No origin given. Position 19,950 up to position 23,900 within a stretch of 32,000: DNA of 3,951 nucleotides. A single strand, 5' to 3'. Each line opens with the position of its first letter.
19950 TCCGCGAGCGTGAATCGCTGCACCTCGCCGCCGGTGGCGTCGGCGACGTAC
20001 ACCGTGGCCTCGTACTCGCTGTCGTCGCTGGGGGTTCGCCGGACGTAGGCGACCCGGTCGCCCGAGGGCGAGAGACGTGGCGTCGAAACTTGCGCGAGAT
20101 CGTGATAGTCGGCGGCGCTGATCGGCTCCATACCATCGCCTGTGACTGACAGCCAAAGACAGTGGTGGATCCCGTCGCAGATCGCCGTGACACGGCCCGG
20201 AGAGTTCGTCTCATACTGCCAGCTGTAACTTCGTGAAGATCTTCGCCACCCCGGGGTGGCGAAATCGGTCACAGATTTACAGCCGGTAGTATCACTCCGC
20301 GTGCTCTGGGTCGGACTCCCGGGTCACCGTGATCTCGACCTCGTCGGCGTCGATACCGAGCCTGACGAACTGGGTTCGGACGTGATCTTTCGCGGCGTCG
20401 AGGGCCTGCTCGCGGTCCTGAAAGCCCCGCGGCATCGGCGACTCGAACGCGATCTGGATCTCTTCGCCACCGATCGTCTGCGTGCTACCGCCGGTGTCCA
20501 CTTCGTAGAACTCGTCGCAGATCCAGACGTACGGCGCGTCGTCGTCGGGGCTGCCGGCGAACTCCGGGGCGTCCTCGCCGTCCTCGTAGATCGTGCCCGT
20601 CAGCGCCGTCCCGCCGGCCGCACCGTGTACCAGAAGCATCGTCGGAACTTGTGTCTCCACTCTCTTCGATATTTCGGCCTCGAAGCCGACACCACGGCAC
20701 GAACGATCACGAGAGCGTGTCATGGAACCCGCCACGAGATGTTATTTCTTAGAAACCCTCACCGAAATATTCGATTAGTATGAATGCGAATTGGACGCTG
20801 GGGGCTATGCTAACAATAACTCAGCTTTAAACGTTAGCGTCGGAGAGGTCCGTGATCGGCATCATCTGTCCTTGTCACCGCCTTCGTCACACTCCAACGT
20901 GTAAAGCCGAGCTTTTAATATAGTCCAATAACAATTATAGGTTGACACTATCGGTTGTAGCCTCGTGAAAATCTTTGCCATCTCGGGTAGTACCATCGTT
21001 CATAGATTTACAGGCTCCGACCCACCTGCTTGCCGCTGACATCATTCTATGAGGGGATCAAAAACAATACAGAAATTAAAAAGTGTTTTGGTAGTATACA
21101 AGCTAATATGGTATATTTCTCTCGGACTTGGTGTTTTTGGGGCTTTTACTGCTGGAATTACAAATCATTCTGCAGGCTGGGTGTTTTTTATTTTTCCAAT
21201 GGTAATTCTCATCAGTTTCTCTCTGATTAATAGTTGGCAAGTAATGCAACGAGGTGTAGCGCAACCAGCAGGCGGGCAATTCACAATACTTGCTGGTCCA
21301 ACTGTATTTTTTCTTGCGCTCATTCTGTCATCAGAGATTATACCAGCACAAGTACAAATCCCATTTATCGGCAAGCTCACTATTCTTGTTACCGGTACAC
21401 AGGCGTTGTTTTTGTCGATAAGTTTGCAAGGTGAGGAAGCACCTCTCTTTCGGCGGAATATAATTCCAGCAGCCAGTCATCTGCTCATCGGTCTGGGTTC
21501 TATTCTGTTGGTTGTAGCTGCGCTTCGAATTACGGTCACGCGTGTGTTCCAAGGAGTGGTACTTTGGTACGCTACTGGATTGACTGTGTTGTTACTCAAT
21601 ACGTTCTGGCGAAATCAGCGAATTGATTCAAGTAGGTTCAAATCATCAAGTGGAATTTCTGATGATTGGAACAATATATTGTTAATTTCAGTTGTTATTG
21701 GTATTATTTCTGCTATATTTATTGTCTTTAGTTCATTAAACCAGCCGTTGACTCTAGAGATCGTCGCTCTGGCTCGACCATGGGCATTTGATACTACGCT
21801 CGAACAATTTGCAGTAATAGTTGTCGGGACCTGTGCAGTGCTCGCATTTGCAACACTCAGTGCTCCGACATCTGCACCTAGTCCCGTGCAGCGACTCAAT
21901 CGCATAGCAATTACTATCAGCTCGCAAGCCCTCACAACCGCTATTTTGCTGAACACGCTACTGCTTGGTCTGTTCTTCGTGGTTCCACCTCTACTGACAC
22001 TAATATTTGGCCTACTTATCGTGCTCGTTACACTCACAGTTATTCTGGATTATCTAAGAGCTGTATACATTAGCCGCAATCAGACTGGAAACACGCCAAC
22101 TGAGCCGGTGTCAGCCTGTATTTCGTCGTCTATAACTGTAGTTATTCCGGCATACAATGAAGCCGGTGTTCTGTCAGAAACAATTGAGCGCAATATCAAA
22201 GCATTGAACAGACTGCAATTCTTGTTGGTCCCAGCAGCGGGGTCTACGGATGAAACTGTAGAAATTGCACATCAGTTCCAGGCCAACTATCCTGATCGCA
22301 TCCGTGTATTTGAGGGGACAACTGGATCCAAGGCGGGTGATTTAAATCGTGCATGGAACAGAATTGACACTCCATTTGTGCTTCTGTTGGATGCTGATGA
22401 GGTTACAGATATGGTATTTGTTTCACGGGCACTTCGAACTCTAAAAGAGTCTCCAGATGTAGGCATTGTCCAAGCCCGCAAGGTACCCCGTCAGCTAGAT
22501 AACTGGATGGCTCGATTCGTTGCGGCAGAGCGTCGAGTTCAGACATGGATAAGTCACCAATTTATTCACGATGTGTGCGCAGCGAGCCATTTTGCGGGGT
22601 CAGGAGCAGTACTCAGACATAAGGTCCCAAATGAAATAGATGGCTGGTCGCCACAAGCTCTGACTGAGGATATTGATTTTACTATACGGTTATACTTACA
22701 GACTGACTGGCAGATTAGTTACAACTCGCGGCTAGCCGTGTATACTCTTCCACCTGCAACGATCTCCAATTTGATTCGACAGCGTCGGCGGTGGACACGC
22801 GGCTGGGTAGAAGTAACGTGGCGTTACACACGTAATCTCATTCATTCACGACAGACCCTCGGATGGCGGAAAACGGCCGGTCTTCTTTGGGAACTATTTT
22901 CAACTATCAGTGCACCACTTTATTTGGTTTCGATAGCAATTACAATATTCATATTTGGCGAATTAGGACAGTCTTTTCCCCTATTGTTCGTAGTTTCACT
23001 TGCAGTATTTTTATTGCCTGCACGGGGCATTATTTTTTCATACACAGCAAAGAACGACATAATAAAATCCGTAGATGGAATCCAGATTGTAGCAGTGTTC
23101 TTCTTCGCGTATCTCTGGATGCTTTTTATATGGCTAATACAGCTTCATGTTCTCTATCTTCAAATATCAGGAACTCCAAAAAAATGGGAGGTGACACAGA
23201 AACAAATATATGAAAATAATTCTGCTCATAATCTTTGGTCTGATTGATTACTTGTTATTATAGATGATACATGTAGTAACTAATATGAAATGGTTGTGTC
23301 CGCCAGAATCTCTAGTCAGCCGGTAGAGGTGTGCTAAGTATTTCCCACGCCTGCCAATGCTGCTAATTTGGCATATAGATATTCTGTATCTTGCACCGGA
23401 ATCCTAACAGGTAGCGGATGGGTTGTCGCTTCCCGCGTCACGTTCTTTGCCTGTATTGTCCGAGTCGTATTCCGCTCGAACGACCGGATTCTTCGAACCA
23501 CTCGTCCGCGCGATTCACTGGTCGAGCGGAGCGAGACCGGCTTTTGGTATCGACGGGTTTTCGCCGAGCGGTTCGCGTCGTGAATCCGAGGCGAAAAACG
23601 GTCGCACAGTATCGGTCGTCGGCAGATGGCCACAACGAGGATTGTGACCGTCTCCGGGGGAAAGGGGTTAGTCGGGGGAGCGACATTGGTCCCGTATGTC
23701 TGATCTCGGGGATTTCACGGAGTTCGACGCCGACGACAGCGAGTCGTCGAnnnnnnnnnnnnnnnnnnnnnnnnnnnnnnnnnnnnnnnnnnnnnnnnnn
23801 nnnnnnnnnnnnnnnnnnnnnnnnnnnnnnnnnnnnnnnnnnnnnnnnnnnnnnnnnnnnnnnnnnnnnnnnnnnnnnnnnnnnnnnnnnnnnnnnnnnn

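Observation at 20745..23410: Low-GC single-gene island encoding an atypical polytopic GT2 synthase in a high-GC haloarchaeal backbone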

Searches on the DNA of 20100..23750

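Call 53: search_rna_families(source=window, start=20100, end=23750, threshold=evalue, max_evalue=1)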
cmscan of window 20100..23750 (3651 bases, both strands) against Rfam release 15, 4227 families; matches with E-value up to 1: 0.
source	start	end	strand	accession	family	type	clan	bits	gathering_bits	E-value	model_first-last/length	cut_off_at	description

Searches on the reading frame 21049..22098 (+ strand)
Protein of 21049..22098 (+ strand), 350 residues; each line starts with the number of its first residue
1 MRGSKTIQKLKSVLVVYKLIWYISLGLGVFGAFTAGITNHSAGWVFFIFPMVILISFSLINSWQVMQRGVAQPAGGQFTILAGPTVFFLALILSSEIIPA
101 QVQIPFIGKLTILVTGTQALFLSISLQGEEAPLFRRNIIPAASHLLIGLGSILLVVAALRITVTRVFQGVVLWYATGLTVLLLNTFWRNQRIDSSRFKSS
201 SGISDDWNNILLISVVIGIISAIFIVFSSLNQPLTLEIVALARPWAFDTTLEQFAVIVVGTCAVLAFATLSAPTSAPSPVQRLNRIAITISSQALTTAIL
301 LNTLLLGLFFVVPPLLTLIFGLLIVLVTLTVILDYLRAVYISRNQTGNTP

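Call 25: search_protein_families(library=pfam, max_evalue=10, proteins=[window:21049-22098:+])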
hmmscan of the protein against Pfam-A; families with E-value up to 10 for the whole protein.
seq(350 aa): 0 families

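Call 46: predict_structure(alignment_id=A2)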
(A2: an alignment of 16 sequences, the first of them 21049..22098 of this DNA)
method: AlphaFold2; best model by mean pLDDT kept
length: 350 residues; sequences in the alignment: 16
mean_pLDDT: 80.8   pTM: 0.80
mean pLDDT of the five models: 80.8, 79.4, 79.3, 73.3, 54.0
residues with pLDDT >= 90: 76; 70-90: 220; 50-70: 50; < 50: 4
segments of 3 or more residues with pLDDT < 50: none
pLDDT, mean of each block of 10 residues (from residue 1): 69 88 95 87 87 91 86 84 91 75 77 90 84 76 83 76 73 89 88 64 73 93 85 58 69 91 93 79 66 79 83 77 83 85 63
secondary structure, 60 per line:
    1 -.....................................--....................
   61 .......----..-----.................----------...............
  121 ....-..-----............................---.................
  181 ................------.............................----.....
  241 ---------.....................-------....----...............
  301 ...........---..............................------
elements in order: H2-38 H41-67 H79-95 H106-124 H133-160 H164-196 H203-231 H236-240 H250-270 H278-281 H286-311 H315-344

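Call 49: fold_search(model_id=the predicted structure, library=pdb)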
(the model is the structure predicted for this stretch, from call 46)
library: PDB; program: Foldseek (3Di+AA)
matches with E <= 10: 307; with E <= 0.001: 0
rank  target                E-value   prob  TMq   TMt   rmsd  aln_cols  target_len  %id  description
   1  6yup_D                2.7e-01  0.07  0.11  0.12  21.1       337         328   14  Heterotetrameric structure of the rBAT-b(0,+)AT1 complex (released 2021-01-20)
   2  6ob6_A                2.9e-01  0.12  0.16  0.16  18.4       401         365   14  Human equilibrative nucleoside transporter-1, S-(4-nitrobenzyl)-6-thioinosine bound, merohedrally twinned (released 2019-07-03)
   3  9grx_A                3.3e-01  0.15  0.16  0.16  22.9       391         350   14  NDH-PSI-LHCI supercomplex from S. oleracea (released 2025-02-12)
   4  7rtw_A                3.3e-01  0.15  0.15  0.14  32.6       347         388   14  Cryo-EM structure of a TTYH3 cis-dimer (released 2021-08-25)
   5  8xqn_R                4.1e-01  0.38  0.23  0.26  18.0       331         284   14  Structure of human class T GPCR TAS2R14-DNGi complex with Aristolochic acid A. (released 2024-07-10)
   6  6zmq                  4.4e-01  0.23  0.21  0.16  13.5       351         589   11  Cytochrome c Heme Lyase CcmF (released 2021-05-19)
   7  7wv9_R                4.6e-01  0.33  0.25  0.29  12.5       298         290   12  Allosteric modulator ZCZ011 binding to CP55940-bound cannabinoid receptor 1 in complex with Gi protein (released 2022-06-15)
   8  9k26_A                4.8e-01  0.12  0.16  0.18  23.6       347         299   13  PrRP31 bound prolactin-releasing peptide receptor coupled with Gi protein complex (released 2025-01-29)
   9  7n6g_3M               5.3e-01  0.13  0.14  0.13  41.4       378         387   10  C1 of central pair (released 2022-05-18)
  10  7p69_H                6.6e-01  0.18  0.20  0.22  22.1       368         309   13  Complex I from E. coli, DDM/LMNG-purified, under Turnover at pH 6, Resting state (released 2022-09-21)
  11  7p5j_A                6.6e-01  0.08  0.13  0.12  31.0       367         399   14  Cryo-EM structure of human TTYH1 in GDN (released 2021-08-11)
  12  6umm_C                6.9e-01  0.33  0.26  0.22  15.7       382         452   11  A complete structure of the ESX-3 translocon complex (released 2019-10-23)
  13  9hfk_A                7.5e-01  0.20  0.18  0.23  22.1       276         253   10  Cryo-EM structure of the freshwater actinorhodopsin, Rhodoluna lacicola (RlActR) (released 2026-03-18)
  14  7wvw_R                7.5e-01  0.12  0.18  0.20  23.9       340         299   12  Cryo-EM structure of the human formyl peptide receptor 2 in complex with fMYFINILTL and Gi2 (released 2022-04-13)
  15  4ywt_C                7.5e-01  0.10  0.15  0.13  23.6       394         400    9  Crystal structure of full-length glypican-1 core protein after controlled crystal dehydration to 87% relative humidity (released 2015-07-29)
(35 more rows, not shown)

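Call 69: search_protein_representatives(alignment_id=A2)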
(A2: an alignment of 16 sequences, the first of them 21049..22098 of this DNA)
Query: 16 sequences, 322 profile positions. Proteins with E-value up to 0.001 (for the whole library): 46; up to 1e-10: 44; up to 1e-30: 20. The best 46 are listed.
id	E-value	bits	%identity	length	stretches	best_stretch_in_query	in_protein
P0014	1.1e-106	372.9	-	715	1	2-321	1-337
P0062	9.4e-105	366.6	-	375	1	6-319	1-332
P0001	1.0e-104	366.5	-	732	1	5-321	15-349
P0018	2.2e-103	362.1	-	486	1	4-319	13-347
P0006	4.2e-103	361.2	-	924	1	3-318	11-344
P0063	3.1e-99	348.5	-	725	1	3-320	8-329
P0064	9.4e-92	323.9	-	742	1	5-319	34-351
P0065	2.5e-91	322.5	-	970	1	2-320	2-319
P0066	8.0e-89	314.2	-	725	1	3-320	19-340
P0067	1.4e-86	306.9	-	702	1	5-317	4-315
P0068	1.7e-78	280.3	-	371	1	2-261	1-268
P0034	3.9e-77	275.8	-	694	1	3-321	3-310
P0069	8.5e-76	271.4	-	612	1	6-319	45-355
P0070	1.7e-73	263.9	-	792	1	8-316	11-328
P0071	7.0e-71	255.3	-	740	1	4-313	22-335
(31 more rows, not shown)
